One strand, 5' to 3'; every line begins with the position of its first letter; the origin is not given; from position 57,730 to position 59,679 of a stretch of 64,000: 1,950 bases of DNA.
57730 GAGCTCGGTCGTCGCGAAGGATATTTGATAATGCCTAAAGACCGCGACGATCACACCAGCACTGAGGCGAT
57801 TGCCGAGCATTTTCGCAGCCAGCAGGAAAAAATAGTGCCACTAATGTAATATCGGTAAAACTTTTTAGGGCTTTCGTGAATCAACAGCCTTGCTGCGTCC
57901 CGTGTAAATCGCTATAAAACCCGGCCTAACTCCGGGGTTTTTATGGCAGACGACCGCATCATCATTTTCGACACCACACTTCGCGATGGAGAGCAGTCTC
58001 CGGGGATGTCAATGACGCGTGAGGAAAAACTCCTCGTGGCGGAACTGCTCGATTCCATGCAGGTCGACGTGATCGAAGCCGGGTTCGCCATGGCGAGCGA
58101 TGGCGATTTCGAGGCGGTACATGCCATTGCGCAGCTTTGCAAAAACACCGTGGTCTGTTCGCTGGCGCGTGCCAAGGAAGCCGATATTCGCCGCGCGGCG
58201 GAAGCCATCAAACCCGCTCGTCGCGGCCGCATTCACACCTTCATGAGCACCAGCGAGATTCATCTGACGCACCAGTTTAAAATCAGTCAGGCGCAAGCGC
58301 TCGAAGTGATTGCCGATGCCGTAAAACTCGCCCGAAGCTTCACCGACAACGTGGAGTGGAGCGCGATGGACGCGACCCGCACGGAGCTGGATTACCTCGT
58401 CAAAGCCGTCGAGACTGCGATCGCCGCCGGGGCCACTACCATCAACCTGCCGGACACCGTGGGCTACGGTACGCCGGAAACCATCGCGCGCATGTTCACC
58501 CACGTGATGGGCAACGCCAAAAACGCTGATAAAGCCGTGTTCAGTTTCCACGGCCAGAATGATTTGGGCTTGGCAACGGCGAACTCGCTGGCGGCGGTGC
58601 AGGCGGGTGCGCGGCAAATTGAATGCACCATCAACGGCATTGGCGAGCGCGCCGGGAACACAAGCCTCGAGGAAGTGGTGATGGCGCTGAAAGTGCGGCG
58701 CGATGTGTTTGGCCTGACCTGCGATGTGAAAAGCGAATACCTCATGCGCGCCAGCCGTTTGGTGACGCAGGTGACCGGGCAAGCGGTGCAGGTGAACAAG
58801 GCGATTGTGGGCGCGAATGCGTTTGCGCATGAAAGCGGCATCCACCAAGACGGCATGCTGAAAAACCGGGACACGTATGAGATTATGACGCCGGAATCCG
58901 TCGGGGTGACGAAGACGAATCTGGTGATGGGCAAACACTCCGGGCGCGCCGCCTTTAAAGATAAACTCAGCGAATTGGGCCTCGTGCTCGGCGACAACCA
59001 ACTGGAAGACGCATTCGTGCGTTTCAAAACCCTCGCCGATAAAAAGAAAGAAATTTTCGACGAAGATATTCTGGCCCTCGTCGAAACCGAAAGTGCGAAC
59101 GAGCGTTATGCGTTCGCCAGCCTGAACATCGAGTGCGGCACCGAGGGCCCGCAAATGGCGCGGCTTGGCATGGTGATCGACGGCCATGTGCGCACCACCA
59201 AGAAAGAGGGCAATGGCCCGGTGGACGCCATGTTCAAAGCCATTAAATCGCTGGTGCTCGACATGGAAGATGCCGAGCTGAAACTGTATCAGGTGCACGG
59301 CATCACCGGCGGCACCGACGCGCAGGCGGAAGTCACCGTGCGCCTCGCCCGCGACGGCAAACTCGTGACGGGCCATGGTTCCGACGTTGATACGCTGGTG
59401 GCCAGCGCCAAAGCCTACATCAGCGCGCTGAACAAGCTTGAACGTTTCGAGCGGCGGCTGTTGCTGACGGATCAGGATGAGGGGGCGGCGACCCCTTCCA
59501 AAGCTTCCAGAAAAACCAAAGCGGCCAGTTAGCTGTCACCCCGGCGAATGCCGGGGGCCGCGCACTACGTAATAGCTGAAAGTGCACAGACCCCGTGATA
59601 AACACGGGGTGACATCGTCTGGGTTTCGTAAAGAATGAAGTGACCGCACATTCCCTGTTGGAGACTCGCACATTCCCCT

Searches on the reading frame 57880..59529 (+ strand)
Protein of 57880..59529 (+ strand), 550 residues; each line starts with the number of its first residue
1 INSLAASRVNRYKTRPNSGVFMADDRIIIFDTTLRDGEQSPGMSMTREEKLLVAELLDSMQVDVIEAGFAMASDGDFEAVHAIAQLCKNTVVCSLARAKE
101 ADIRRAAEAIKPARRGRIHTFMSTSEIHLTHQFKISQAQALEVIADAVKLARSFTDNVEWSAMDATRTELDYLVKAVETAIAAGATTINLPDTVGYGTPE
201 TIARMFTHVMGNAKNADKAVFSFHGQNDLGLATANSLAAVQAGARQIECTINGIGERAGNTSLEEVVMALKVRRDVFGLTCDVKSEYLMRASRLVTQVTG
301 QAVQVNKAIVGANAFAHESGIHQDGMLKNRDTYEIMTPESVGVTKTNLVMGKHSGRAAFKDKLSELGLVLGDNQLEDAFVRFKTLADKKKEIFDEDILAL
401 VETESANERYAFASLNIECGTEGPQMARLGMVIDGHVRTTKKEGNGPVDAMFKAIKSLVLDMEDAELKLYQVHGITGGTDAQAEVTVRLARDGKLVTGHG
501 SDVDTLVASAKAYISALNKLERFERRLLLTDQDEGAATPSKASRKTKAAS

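Call 23: search_protein_families(library=pfam, proteins=[window:57880-59529:+], max_evalue=0.00001)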
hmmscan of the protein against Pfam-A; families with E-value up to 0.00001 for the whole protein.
window:57880-59529:+ (550 aa): 3 families
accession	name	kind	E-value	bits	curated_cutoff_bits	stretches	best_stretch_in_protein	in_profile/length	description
PF00682.25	HMGL-like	-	2.1e-86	290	29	1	26-295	1-260/260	HMGL-like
PF08502.15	LeuA_dimer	-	5.3e-34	117.4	24.9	1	391-520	1-130/131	LeuA allosteric (dimerisation) domain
PF22617.1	HCS_D2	-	1.4e-31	109.1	27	1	309-390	1-82/82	Homocitrate synthase post-HMGL domain-like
